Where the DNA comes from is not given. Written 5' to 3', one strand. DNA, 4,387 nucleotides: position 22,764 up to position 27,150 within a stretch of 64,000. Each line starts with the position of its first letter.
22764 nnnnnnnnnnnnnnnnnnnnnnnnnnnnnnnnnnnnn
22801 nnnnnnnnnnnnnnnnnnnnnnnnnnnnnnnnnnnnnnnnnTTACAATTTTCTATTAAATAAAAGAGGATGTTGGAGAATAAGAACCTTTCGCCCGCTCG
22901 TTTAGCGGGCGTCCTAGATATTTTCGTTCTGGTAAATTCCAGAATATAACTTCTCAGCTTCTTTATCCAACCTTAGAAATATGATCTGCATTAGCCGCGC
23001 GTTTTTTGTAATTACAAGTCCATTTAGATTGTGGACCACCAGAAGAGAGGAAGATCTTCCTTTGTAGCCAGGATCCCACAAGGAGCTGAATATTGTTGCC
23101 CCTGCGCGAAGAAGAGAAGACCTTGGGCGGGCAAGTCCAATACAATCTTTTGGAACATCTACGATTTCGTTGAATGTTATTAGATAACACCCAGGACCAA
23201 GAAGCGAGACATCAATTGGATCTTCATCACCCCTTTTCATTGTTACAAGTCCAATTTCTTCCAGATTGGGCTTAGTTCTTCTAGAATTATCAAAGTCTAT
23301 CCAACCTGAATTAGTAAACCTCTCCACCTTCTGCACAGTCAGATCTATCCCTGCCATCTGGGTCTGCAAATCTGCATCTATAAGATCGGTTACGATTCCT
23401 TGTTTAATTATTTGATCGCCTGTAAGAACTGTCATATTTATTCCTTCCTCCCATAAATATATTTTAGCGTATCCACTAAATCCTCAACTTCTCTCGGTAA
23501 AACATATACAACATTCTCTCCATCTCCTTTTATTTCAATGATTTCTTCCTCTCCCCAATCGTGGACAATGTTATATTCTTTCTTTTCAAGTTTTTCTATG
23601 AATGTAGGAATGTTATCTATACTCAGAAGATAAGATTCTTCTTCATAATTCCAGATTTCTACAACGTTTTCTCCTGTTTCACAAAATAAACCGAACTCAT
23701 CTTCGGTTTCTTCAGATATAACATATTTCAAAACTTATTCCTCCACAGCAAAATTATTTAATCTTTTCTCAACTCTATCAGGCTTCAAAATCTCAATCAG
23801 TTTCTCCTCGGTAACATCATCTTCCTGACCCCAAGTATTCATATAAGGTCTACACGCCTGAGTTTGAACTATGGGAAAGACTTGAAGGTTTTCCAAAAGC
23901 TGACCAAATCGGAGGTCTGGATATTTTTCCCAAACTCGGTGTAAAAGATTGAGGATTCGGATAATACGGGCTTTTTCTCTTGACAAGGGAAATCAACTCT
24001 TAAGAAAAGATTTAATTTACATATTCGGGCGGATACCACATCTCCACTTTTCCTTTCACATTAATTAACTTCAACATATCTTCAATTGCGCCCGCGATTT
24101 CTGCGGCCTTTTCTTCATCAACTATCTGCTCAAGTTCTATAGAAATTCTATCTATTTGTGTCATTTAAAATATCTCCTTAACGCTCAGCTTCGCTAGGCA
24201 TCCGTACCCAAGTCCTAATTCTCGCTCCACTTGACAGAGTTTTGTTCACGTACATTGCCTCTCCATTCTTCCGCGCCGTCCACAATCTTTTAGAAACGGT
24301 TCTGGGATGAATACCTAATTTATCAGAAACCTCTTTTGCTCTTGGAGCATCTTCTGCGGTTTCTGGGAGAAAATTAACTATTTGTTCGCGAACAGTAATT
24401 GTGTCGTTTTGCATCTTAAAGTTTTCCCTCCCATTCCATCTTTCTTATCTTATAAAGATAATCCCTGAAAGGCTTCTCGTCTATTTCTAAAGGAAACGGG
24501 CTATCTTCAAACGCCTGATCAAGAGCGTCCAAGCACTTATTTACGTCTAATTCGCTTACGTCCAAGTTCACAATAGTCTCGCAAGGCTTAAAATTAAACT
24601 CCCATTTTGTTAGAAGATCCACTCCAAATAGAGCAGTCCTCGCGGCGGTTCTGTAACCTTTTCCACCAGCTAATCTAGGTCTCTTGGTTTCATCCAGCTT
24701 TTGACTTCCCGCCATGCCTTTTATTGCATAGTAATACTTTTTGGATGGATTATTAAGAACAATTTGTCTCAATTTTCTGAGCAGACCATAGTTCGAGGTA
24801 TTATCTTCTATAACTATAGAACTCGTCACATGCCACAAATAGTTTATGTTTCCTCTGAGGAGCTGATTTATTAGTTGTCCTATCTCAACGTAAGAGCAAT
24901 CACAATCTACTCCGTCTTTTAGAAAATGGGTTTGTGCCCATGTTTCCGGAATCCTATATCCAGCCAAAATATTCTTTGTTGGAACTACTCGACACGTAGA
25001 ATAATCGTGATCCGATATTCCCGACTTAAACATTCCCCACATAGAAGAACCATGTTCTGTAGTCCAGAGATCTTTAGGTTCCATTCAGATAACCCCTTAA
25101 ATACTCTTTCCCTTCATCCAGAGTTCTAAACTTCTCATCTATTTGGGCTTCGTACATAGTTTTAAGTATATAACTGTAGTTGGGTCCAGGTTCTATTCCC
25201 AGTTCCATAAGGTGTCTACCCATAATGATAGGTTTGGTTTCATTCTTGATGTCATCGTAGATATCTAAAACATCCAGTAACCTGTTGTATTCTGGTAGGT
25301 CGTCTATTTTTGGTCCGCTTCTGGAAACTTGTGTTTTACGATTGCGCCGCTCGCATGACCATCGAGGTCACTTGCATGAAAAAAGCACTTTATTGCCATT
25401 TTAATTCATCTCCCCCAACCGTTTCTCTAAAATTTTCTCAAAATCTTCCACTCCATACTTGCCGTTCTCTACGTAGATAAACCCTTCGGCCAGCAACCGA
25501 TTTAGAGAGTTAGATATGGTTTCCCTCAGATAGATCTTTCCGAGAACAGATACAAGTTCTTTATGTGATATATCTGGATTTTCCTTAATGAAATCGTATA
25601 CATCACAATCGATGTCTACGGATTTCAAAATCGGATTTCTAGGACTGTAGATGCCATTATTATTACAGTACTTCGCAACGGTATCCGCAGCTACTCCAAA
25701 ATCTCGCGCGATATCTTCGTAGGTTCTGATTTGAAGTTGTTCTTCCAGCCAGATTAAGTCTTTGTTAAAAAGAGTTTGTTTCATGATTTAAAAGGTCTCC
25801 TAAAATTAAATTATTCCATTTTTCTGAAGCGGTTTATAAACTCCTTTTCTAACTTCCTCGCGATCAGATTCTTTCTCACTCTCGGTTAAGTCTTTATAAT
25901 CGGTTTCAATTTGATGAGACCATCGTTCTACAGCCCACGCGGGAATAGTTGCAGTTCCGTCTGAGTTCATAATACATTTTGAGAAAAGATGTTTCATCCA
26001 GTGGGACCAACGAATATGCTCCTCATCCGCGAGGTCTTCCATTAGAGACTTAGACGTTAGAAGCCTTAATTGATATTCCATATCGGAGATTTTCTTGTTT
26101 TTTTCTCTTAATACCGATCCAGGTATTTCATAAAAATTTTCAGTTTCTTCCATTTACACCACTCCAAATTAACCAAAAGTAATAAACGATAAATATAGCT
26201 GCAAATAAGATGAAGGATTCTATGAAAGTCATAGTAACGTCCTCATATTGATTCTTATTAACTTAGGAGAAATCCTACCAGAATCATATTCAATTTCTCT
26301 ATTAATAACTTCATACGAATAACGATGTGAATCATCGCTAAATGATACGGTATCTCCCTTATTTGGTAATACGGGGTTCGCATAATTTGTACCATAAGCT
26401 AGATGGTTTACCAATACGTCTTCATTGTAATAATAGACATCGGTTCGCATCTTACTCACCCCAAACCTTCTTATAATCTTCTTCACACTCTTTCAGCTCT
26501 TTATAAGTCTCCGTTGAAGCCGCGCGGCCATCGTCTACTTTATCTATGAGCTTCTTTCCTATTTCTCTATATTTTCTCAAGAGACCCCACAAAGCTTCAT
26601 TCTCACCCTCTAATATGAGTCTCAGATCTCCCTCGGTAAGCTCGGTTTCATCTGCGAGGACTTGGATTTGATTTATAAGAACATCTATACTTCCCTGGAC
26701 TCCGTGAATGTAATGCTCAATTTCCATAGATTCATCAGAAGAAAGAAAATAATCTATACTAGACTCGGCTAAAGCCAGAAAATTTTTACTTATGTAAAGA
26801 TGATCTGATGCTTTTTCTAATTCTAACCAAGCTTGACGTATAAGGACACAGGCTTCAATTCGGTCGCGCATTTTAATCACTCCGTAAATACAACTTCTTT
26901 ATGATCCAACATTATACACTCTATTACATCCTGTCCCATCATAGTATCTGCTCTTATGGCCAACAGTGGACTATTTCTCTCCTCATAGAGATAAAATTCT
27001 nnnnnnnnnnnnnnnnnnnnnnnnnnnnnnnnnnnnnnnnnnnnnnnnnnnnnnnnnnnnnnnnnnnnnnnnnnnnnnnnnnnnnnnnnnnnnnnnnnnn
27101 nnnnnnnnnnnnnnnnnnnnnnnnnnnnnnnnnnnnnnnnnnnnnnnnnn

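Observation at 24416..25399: Nucleotidyltransferase preceded by a frameshift-interrupted small gene bearing tRNA-NTase C-terminal and DHH-like motifs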

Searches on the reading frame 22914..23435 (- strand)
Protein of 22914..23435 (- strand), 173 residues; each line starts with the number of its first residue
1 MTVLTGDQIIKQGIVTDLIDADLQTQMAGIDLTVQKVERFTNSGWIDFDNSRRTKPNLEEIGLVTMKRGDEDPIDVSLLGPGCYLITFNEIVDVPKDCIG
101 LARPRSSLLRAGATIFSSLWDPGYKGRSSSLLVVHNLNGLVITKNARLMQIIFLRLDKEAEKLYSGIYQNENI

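Call 13: search_protein_families(library=pfam, proteins=[window:22914-23435:-], max_evalue=0.001)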
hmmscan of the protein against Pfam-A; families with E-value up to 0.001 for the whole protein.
window:22914-23435:- (173 aa): 2 families
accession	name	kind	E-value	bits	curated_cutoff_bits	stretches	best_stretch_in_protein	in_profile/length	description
PF22769.1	DCD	-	4.1e-17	63.1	27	1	14-155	16-152/153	dCTP deaminase-like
PF00692.24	dUTPase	-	5.7e-06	26.6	22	1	84-164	32-112/129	dUTPase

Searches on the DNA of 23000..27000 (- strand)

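Call 5: search_dna_similar(query=window:23000-27000:-, collection=phages, mode=near, max_rows=20)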
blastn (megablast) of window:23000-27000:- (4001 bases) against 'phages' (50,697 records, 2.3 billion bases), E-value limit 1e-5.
No match.

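Call 69: search_rna_families(source=window, start=24000, end=26000, threshold=evalue, max_evalue=1)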
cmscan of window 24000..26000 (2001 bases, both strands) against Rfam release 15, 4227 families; matches with E-value up to 1: 0.
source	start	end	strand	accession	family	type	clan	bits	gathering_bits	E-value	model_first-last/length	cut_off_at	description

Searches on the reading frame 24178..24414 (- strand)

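Call 3: search_protein_families(library=pfam, proteins=[window:24178-24414:-], max_evalue=1)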
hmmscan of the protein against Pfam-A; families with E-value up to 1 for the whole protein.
window:24178-24414:- (78 aa): 9 families
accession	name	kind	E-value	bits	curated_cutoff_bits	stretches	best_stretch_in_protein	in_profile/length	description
PF21476.4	PF0610-like_N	-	0.0077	16.9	33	1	7-40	1-31/50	PF0610-like, N-terminal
PF13384.12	HTH_23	-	0.02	15.1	24.6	1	27-42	21-36/50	Homeodomain-like domain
PF13556.12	HTH_30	-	0.061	13.6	27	1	26-44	15-33/59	PucR C-terminal helix-turn-helix domain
PF08281.18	Sigma70_r4_2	-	0.066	13.3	25.7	1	27-49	30-52/54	Sigma-70, region 4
PF01527.26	HTH_Tnp_1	-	0.073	13.7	24.1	1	9-41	9-41/75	Transposase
PF01325.25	Fe_dep_repress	-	0.078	13.6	26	1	21-51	20-50/60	Iron dependent repressor, N-terminal DNA binding domain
PF08279.18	HTH_11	-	0.12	12.7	25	1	9-54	2-44/55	HTH domain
PF02954.25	HTH_8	-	0.13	12.5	22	1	27-44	22-39/42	Bacterial regulatory protein, Fis family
PF04967.18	HTH_10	-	0.18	12.1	23.1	1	26-49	26-49/53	HTH DNA binding domain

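Call 6: search_protein_families(library=phrogs, proteins=[window:24178-24414:-], max_evalue=0.1)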
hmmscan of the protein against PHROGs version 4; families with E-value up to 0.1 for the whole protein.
window:24178-24414:- (78 aa): 7 families
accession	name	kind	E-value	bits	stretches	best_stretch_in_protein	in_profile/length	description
phrog_3282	-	transcription regulation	0.019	15.8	1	26-48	65-87/158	sigma factor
phrog_1687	-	transcription regulation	0.02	15.8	1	5-56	64-113/162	MarR family transcrition regulator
phrog_633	-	transcription regulation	0.042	15.3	1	7-54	2-47/111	transcriptional regulator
phrog_2113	-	unknown function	0.05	14.5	1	7-59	8-64/113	-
phrog_16678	-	unknown function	0.066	13.5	1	7-48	145-186/259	-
phrog_630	-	unknown function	0.07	13.6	1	26-59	16-49/253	-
phrog_11376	-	unknown function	0.1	13.9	0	25-53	106-134/134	-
